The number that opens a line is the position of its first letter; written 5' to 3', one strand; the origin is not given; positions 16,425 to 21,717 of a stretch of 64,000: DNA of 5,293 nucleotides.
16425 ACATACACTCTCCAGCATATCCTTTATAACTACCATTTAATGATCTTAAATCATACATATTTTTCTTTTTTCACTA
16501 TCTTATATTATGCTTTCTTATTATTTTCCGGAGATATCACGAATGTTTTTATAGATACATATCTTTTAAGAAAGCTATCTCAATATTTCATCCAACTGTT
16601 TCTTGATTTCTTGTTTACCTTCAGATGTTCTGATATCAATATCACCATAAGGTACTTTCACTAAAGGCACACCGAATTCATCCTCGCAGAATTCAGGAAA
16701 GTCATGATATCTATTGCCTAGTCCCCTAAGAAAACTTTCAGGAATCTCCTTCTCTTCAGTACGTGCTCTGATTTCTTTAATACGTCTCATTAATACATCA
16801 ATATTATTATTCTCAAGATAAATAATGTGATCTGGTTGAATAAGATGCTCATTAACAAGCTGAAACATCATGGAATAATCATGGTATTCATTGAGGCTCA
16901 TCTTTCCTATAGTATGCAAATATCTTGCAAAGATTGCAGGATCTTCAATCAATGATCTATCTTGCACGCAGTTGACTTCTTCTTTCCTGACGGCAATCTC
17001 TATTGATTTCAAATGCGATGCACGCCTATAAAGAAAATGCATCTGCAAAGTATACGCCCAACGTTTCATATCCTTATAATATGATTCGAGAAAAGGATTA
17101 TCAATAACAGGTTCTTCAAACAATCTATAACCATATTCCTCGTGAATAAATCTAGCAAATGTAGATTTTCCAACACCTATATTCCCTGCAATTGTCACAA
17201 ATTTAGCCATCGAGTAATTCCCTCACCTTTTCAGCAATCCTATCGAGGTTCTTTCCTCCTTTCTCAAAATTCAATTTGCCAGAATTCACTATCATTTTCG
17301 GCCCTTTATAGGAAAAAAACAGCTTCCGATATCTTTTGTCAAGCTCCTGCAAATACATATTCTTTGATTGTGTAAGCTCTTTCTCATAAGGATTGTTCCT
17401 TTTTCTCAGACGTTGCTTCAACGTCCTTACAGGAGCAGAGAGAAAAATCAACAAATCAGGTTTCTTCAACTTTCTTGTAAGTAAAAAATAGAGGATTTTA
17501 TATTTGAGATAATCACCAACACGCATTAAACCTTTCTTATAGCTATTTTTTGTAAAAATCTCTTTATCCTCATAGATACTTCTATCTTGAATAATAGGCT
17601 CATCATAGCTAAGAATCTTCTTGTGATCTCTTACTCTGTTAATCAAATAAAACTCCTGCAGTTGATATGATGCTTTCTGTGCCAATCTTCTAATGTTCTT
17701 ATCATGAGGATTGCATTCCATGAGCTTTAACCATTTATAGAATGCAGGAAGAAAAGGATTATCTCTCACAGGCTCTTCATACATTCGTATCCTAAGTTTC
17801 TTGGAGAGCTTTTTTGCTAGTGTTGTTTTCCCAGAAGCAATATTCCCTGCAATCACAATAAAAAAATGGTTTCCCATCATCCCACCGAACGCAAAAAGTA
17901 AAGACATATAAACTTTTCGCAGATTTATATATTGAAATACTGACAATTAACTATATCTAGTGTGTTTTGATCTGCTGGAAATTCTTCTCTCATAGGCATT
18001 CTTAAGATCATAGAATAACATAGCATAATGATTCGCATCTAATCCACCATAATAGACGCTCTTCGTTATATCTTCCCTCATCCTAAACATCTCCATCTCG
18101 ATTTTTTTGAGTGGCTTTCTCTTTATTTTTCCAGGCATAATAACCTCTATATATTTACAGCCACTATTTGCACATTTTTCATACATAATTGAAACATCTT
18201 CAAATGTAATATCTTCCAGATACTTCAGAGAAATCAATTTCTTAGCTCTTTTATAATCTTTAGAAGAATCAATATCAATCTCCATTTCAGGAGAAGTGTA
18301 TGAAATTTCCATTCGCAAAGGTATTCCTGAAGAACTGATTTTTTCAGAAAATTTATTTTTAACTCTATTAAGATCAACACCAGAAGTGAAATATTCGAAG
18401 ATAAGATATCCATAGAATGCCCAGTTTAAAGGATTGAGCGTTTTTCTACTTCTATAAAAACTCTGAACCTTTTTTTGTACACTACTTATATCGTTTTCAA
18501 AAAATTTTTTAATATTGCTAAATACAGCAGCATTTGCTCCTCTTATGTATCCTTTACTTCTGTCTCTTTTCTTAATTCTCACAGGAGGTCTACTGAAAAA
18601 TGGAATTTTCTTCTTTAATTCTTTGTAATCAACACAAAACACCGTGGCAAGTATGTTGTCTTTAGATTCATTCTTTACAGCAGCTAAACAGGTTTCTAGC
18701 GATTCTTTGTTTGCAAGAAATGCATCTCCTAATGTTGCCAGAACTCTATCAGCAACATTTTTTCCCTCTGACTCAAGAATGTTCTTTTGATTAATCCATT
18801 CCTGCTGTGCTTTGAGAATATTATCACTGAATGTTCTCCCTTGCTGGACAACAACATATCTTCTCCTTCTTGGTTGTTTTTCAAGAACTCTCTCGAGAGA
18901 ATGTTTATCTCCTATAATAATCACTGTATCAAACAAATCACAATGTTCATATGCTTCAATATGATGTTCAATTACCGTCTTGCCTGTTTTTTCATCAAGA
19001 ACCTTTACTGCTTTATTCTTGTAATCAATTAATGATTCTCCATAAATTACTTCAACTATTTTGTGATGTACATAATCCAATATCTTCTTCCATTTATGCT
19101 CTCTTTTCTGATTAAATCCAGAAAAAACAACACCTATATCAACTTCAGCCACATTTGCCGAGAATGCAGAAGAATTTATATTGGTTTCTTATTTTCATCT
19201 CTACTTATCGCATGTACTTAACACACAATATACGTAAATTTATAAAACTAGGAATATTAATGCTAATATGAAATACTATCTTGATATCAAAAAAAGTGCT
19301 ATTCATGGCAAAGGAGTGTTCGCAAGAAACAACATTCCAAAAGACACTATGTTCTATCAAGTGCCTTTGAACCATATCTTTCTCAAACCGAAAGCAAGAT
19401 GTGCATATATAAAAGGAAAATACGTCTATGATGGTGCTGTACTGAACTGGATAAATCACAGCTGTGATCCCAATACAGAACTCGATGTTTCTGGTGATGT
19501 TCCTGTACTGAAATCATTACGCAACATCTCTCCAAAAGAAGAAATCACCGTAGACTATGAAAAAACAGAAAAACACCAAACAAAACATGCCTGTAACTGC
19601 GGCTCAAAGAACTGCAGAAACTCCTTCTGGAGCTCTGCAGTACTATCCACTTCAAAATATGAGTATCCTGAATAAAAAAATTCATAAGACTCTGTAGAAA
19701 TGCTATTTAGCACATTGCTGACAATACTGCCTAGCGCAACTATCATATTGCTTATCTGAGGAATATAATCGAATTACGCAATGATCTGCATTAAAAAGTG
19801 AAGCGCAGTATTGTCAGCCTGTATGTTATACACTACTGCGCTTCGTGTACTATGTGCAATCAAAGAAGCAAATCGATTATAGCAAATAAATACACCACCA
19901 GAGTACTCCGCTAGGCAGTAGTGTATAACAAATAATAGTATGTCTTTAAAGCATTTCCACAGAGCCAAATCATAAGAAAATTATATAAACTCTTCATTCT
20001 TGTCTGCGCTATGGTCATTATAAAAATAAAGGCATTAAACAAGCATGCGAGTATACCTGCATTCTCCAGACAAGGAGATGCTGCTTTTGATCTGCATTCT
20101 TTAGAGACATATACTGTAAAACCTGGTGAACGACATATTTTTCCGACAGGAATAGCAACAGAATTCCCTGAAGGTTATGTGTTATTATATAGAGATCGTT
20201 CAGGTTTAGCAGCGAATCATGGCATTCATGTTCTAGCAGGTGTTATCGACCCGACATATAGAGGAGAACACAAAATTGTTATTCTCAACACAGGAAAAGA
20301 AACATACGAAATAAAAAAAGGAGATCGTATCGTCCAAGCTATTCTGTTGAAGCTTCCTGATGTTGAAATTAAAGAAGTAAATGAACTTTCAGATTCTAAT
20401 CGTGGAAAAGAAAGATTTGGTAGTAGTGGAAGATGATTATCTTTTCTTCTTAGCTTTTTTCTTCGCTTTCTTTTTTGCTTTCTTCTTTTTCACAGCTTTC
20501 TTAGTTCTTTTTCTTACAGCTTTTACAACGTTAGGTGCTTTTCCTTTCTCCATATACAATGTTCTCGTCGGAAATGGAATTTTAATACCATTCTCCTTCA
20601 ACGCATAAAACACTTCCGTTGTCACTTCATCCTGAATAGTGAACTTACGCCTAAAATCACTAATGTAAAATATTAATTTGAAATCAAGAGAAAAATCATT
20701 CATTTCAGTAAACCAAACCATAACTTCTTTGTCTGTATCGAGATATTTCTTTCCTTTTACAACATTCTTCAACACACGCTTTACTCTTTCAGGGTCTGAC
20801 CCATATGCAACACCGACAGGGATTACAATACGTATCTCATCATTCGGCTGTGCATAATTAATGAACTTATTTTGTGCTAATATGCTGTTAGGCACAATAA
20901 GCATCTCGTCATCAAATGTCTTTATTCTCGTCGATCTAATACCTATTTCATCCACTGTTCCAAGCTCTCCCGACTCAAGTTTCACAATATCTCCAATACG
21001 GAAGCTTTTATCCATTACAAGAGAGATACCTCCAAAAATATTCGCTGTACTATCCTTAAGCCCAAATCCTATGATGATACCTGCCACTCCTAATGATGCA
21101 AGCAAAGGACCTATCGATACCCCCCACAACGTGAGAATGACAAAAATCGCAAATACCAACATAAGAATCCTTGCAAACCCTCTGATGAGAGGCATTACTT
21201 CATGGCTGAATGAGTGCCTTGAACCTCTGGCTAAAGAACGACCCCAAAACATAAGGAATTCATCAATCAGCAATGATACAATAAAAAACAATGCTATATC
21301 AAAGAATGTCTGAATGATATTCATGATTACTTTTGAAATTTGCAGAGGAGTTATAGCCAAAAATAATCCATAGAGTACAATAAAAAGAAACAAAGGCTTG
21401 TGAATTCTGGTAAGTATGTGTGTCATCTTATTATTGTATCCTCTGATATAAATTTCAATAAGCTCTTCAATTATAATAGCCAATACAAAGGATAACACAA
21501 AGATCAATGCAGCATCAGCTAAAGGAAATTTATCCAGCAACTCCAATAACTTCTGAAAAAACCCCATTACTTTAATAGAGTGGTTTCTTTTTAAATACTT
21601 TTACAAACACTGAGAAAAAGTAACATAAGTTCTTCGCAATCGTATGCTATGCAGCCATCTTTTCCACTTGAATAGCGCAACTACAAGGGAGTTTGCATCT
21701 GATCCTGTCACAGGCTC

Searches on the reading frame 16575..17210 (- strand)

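Call 84: search_protein_families(library=pfam, proteins=[window:16575-17210:-], max_evalue=0.01)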
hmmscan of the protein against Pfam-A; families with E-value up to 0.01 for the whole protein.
window:16575-17210:- (211 aa): 4 families
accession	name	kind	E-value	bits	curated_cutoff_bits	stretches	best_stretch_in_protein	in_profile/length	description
PF01712.25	dNK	-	5e-40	137.9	27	1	6-209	2-201/203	Deoxynucleoside kinase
PF13207.12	AAA_17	-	6.1e-05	23.7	27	0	124-154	100-129/136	AAA domain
PF02223.23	Thymidylate_kin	-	0.0002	21.6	27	1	12-173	6-164/185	Thymidylate kinase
PF13238.12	AAA_18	-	0.0039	18.1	29.4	1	5-146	1-110/128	AAA domain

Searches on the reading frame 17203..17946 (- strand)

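Call 84: search_protein_families(library=pfam, proteins=[window:17203-17946:-], max_evalue=0.01)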
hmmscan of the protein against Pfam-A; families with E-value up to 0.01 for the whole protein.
window:17203-17946:- (247 aa): 10 families
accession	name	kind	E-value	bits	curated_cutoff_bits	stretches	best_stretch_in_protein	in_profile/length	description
PF01712.25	dNK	-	1.8e-37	129.5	27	1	30-245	1-202/203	Deoxynucleoside kinase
PF02223.23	Thymidylate_kin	-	7.9e-07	29.4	27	1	38-220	7-172/185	Thymidylate kinase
PF13238.12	AAA_18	-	3.7e-06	27.9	29.4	1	30-189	1-117/128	AAA domain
PF13189.12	Cytidylate_kin2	-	1.8e-05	25.5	28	1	30-60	2-32/176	Cytidylate kinase-like family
PF13671.12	AAA_33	-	0.00011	23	27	0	30-52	2-24/143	AAA domain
PF01202.28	SKI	-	0.00093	19.8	22.1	0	37-56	2-21/159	Shikimate kinase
PF20720.3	nSTAND3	-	0.0013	18.8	27.2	1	26-56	16-46/155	Novel STAND NTPase 3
PF08433.16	KTI12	-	0.0025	17.8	22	0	30-57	4-31/271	Chromatin associated protein KTI12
PF13521.12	AAA_28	-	0.0061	17.2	27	1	30-62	2-34/164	AAA domain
PF02367.23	TsaE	-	0.009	16.4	26.6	0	23-54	17-48/128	Threonylcarbamoyl adenosine biosynthesis protein TsaE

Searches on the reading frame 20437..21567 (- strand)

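Call 84: search_protein_families(library=pfam, proteins=[window:20437-21567:-], max_evalue=0.01)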
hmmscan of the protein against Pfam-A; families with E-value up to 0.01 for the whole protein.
window:20437-21567:- (376 aa): 3 families
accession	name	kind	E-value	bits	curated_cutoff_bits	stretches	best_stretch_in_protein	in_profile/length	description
PF00924.24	MS_channel_2nd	-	5.2e-19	68.6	20.2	1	172-239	1-67/68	Mechanosensitive ion channel, beta-domain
PF21082.3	MS_channel_3rd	-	4.2e-17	62.8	21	1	247-330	1-88/88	Mechanosensitive ion channel MscS, C-terminal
PF21088.3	MS_channel_1st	-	0.0005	20.5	23.1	1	133-171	4-42/42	Mechanosensitive ion channel, transmembrane helices 2/3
